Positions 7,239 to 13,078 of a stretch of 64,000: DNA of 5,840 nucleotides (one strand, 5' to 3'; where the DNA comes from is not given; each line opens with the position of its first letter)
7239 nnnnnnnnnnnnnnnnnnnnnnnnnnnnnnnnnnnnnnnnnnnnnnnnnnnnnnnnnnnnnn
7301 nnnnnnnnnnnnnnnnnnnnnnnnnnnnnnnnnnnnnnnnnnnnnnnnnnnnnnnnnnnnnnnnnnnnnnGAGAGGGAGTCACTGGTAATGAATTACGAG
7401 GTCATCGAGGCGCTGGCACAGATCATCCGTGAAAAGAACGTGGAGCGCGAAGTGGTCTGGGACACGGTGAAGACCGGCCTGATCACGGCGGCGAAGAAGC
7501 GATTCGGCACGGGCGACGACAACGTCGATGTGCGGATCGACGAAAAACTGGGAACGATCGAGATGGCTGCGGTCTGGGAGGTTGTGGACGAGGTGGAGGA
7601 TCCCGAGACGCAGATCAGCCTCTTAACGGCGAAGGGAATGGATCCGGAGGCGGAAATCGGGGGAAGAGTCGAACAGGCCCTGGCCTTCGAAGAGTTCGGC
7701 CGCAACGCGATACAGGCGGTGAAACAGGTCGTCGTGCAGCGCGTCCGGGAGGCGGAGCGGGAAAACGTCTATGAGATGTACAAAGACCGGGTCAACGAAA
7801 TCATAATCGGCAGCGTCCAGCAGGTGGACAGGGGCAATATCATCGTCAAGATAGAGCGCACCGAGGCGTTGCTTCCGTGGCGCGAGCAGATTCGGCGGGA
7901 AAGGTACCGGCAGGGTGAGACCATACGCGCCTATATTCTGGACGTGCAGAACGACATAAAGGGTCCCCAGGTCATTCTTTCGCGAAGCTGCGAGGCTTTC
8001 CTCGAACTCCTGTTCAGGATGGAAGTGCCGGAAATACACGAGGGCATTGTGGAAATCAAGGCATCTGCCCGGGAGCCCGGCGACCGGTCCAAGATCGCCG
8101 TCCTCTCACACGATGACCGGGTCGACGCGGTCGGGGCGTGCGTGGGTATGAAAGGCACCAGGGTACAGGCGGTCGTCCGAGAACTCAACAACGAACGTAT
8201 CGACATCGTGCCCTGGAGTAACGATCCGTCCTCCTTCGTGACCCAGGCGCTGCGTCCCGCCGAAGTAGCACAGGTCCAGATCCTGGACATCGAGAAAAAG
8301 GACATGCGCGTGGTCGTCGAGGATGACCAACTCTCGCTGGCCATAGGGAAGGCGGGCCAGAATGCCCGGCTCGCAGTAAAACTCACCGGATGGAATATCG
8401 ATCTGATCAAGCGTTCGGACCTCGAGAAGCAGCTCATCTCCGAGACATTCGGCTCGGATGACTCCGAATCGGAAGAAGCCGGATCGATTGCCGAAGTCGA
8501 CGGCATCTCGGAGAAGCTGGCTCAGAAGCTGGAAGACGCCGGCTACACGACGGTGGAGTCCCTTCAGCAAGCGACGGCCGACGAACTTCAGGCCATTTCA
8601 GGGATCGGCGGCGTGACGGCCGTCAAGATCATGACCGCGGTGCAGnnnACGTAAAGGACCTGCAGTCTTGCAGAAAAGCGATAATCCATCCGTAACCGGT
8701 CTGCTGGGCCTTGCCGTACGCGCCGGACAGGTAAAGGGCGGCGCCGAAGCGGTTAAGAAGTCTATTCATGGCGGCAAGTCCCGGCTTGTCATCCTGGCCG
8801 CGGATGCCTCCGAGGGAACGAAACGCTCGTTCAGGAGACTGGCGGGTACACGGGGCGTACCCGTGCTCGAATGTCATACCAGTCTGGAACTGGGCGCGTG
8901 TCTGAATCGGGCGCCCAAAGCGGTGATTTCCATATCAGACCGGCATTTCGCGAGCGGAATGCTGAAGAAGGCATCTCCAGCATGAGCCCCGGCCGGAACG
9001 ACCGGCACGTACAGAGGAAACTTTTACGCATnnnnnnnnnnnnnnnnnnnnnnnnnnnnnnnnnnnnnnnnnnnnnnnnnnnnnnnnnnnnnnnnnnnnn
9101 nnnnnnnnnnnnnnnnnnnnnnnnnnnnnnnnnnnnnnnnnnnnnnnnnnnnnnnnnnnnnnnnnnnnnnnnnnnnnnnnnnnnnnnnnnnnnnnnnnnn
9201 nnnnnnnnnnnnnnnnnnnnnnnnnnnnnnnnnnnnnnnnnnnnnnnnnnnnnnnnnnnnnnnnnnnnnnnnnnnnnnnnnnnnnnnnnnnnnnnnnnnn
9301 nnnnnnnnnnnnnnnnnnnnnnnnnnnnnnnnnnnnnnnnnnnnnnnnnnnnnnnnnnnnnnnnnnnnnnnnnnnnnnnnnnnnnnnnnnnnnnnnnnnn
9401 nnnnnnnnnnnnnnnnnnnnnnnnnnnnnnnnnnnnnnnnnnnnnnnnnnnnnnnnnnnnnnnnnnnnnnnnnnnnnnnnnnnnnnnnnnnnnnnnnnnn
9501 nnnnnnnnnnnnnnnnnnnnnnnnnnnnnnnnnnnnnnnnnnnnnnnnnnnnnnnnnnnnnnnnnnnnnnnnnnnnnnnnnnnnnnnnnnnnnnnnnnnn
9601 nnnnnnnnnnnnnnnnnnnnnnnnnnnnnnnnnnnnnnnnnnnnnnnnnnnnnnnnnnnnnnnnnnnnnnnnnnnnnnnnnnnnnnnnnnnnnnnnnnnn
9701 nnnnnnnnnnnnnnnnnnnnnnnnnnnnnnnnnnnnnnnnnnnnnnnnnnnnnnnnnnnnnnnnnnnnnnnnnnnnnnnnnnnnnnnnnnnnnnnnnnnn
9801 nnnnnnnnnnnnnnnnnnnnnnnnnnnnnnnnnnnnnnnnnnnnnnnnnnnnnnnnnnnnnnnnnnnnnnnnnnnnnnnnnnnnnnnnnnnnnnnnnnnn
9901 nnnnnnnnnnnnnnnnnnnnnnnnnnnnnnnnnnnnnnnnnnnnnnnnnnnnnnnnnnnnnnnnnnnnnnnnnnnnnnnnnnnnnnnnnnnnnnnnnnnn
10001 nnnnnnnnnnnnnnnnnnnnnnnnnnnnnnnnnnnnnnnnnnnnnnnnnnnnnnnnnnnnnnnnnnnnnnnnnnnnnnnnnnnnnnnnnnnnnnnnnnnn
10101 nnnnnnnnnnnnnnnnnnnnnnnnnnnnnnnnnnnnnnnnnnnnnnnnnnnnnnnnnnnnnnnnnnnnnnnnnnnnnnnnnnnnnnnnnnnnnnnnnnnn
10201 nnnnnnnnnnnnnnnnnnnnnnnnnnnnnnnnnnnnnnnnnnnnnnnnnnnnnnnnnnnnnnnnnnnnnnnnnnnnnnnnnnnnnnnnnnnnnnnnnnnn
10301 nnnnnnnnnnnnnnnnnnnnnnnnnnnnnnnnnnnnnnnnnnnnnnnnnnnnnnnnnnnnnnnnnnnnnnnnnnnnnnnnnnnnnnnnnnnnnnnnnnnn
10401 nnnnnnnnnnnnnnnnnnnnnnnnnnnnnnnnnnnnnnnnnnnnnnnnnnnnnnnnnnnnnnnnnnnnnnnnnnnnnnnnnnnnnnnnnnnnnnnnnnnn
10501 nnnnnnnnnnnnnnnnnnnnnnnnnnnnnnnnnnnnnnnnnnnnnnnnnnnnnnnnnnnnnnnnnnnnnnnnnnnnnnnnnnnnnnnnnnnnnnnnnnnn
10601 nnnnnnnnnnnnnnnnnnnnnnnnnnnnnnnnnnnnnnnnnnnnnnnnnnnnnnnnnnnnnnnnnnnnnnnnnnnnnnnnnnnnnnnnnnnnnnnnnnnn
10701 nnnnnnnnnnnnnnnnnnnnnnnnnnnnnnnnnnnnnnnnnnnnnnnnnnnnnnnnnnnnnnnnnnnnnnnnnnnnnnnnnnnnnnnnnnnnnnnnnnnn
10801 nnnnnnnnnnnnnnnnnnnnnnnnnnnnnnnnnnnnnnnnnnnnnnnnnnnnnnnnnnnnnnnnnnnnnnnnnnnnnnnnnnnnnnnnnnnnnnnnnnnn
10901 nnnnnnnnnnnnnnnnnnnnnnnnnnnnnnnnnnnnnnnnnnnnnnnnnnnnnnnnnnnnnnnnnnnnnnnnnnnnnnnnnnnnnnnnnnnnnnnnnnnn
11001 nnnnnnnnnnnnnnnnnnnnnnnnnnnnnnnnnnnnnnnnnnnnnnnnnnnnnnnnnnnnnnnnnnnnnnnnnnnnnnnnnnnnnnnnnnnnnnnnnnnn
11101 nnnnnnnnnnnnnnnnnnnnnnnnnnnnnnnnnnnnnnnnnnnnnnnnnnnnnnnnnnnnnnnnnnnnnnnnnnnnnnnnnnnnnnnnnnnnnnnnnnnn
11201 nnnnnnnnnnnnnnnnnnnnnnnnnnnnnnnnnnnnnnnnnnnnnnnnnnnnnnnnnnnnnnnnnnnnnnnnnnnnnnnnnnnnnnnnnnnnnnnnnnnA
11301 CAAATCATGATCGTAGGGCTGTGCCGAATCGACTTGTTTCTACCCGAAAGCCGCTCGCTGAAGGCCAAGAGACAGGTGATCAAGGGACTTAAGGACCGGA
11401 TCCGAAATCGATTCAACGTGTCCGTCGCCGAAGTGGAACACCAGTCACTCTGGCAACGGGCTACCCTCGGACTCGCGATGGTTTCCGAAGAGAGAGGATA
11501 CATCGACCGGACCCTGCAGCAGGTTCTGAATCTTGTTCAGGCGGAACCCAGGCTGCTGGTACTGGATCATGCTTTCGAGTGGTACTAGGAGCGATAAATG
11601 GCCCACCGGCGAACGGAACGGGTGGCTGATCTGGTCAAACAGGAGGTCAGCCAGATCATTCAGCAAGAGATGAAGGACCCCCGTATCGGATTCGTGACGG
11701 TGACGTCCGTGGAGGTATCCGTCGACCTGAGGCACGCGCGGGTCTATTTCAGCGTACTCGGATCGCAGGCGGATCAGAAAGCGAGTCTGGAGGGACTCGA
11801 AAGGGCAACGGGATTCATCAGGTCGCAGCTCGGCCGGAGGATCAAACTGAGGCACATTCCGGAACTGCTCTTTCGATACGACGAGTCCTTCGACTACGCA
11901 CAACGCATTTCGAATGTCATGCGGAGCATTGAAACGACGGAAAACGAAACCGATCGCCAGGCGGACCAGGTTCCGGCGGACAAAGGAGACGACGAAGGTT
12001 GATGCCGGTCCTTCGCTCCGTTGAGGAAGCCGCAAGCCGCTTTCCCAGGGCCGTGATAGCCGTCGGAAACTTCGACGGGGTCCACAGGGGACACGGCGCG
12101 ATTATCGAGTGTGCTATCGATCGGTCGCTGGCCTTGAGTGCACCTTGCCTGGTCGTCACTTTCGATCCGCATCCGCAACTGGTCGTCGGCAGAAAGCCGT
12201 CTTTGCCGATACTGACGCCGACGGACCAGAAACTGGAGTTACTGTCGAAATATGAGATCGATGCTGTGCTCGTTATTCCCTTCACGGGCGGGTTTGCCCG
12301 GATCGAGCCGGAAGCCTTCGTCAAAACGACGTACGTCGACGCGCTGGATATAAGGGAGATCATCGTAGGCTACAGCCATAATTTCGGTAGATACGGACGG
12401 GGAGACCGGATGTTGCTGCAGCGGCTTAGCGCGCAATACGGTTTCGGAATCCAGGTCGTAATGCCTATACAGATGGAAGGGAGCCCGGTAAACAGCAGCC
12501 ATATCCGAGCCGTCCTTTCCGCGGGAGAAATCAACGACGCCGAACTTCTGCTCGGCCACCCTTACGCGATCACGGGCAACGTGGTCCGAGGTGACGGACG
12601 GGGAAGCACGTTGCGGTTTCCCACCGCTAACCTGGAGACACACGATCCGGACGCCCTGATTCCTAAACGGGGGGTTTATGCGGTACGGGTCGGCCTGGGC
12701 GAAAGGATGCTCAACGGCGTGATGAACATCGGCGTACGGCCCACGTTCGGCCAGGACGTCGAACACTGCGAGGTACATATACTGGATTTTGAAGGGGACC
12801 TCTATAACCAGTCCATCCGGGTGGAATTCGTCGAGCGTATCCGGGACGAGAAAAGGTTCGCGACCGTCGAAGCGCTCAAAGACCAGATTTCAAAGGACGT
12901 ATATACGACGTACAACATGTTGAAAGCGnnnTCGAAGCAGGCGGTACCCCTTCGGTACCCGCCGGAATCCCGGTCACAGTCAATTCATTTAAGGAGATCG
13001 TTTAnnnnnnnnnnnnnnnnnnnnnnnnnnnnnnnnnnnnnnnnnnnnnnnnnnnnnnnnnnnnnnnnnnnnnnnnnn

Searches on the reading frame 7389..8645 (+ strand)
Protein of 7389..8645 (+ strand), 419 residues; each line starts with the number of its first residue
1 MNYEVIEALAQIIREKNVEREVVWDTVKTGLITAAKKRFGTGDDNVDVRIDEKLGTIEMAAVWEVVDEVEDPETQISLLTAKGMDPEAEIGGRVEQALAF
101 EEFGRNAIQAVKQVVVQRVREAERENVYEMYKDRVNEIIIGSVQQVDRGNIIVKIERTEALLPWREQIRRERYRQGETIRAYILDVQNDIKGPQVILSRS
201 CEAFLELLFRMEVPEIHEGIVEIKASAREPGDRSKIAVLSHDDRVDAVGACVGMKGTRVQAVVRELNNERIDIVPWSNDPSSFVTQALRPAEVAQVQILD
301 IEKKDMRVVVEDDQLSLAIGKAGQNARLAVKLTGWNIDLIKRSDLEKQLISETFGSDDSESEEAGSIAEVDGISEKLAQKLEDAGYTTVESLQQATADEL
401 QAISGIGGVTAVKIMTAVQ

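Call 24: search_protein_families(library=pfam, proteins=[window:7389-8645:+], max_evalue=0.001)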
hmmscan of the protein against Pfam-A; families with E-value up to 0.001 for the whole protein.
window:7389-8645:+ (419 aa): 7 families
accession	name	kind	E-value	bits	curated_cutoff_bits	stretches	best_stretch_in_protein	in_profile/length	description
PF08529.16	NusA_N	-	1.3e-36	125.9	23.8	1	4-125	1-119/119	NusA N-terminal domain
PF13184.12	KH_5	-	1.3e-31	109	27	1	230-298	1-69/69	NusA-like KH domain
PF14520.12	HHH_5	-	5.1e-10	40.1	27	1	369-415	6-52/57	Helix-hairpin-helix domain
PF00575.29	S1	-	5.7e-07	30.3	22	1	132-194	1-70/74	S1 RNA binding domain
PF00633.29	HHH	-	9.9e-06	25.6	24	1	389-415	2-28/30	Helix-hairpin-helix motif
PF12826.13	HHH_2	-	6.1e-05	23.6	27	1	375-415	13-52/64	Helix-hairpin-helix motif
PF23095.1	KH_NusA_C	-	0.00035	21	34.2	1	310-341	5-36/59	Transcription termination/antitermination protein NusA, KH domain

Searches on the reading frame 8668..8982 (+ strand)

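Call 24: search_protein_families(library=pfam, proteins=[window:8668-8982:+], max_evalue=0.001)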
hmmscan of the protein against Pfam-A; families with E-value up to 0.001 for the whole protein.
window:8668-8982:+ (105 aa): 1 family
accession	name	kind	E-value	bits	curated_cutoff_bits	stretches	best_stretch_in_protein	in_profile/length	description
PF01248.31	Ribosomal_L7Ae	-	3e-09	36.9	22.1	1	10-90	4-86/95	Ribosomal protein L7Ae/L30e/S12e/Gadd45 family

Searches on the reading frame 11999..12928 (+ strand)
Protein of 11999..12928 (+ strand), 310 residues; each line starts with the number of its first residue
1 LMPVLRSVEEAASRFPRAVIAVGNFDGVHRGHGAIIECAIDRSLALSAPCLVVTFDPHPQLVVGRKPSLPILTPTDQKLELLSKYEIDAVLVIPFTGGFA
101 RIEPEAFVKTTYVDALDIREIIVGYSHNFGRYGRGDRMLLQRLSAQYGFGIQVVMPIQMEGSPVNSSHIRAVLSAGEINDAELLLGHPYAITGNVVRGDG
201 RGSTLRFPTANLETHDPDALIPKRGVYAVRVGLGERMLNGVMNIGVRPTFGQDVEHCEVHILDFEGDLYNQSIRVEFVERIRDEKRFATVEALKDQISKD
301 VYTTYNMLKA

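Call 24: search_protein_families(library=pfam, proteins=[window:11999-12928:+], max_evalue=0.001)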
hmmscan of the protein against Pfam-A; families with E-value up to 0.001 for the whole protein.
window:11999-12928:+ (310 aa): 2 families
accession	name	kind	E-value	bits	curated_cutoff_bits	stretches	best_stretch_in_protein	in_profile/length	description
PF01687.23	Flavokinase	-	1.3e-44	151.8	19.6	1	185-307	1-123/124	Riboflavin kinase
PF06574.18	FAD_syn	-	1e-41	142.8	27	1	17-167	7-157/158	FAD synthetase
